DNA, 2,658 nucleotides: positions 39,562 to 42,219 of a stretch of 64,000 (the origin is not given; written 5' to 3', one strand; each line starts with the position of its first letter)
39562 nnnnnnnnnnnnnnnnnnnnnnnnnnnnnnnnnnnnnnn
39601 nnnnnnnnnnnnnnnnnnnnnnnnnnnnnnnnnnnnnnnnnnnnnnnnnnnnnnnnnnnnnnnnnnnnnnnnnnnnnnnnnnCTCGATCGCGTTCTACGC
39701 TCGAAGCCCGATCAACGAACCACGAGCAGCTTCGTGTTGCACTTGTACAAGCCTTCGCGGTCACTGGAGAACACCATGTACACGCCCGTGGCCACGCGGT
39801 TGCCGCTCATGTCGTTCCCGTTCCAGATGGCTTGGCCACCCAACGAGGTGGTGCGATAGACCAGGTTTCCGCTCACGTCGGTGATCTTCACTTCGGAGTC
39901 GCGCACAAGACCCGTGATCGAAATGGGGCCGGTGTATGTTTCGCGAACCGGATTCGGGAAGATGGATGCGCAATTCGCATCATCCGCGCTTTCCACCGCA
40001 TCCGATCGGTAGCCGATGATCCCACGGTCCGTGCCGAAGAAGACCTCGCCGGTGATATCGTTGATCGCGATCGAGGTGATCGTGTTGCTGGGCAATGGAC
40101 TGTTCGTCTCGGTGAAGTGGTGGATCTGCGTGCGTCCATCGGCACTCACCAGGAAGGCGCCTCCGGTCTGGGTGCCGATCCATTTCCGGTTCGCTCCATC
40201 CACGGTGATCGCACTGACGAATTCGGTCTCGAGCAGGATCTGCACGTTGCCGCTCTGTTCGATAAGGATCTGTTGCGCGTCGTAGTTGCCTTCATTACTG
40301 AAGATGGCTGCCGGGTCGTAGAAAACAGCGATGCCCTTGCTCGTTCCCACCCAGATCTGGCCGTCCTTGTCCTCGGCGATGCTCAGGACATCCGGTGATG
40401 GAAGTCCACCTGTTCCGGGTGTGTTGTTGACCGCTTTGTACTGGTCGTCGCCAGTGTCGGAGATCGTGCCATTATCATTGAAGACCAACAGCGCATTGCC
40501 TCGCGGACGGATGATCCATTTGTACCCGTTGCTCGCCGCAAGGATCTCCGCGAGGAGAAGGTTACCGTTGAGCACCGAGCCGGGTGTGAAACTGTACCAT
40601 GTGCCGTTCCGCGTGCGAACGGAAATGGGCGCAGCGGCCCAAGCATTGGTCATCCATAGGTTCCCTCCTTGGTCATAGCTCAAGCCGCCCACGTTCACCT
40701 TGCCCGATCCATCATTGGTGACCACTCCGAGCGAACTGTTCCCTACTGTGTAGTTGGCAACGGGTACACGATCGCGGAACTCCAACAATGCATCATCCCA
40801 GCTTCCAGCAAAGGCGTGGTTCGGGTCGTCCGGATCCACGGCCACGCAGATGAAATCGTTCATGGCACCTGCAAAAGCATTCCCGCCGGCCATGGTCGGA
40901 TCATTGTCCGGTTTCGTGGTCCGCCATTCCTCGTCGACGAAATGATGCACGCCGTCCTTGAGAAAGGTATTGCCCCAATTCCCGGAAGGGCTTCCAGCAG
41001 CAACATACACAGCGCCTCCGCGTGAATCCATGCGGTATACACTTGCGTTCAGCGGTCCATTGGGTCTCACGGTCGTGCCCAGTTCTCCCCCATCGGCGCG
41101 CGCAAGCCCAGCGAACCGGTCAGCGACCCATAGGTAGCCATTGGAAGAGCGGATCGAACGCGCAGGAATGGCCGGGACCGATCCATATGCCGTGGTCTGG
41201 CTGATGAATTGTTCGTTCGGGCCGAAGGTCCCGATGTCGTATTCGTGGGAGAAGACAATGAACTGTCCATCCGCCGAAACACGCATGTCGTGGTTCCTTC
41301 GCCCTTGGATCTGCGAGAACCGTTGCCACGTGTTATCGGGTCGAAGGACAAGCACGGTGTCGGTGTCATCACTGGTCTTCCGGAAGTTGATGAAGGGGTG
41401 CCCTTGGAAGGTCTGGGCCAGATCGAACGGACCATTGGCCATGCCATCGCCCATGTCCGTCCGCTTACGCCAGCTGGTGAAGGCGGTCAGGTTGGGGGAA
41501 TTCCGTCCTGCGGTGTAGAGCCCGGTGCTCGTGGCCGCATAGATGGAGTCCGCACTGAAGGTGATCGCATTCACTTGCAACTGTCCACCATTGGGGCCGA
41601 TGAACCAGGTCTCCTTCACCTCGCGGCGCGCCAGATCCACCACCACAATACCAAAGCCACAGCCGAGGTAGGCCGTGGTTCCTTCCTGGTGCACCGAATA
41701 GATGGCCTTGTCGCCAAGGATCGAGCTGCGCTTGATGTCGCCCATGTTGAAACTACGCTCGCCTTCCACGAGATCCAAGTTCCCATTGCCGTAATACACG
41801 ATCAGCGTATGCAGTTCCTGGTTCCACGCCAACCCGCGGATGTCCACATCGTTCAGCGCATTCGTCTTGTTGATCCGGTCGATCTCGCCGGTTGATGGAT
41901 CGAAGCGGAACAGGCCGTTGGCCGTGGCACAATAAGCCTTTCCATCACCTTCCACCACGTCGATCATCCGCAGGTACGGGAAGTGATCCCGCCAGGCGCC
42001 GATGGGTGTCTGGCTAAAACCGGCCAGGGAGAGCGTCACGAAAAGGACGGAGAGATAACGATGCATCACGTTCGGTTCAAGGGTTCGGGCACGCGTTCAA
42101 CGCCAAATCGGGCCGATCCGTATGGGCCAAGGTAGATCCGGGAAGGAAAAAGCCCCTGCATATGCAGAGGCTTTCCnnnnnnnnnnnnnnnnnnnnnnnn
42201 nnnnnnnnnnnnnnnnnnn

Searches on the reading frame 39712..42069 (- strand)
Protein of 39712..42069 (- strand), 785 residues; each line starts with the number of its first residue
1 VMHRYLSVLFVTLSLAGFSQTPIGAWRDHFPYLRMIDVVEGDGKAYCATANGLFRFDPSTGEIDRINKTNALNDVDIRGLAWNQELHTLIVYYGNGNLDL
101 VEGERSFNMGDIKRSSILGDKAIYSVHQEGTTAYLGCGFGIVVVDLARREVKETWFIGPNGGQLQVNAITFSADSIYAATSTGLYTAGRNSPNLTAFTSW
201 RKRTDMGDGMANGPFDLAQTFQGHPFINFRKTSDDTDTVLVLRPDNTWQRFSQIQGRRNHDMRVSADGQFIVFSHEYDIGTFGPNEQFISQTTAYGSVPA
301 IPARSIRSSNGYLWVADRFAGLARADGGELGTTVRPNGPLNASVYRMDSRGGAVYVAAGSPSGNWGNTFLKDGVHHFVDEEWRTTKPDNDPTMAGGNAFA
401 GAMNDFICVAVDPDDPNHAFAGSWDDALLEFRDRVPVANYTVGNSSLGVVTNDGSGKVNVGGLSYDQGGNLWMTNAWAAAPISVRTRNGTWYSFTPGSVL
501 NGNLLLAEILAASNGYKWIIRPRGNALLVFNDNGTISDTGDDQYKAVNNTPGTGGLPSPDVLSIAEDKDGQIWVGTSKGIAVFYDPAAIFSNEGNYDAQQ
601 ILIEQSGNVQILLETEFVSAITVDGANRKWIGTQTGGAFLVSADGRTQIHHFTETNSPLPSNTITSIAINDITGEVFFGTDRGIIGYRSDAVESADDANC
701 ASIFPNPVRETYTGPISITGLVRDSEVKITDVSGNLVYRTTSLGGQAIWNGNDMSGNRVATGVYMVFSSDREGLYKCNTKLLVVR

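Call 62: search_protein_families(library=pfam, proteins=[window:39712-42069:-], max_evalue=0.00001)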
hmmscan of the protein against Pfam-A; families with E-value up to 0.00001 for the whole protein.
window:39712-42069:- (785 aa): 2 families
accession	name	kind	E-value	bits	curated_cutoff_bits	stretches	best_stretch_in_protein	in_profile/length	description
PF21544.3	PorZ_N_b_propeller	-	3.7e-32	112.2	27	1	46-201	2-154/154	TSS9, PorZ, N-terminal beta-propeller domain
PF07494.17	Reg_prop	-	5.4e-12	44.8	20.4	0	555-577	1-23/24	Two component regulator propeller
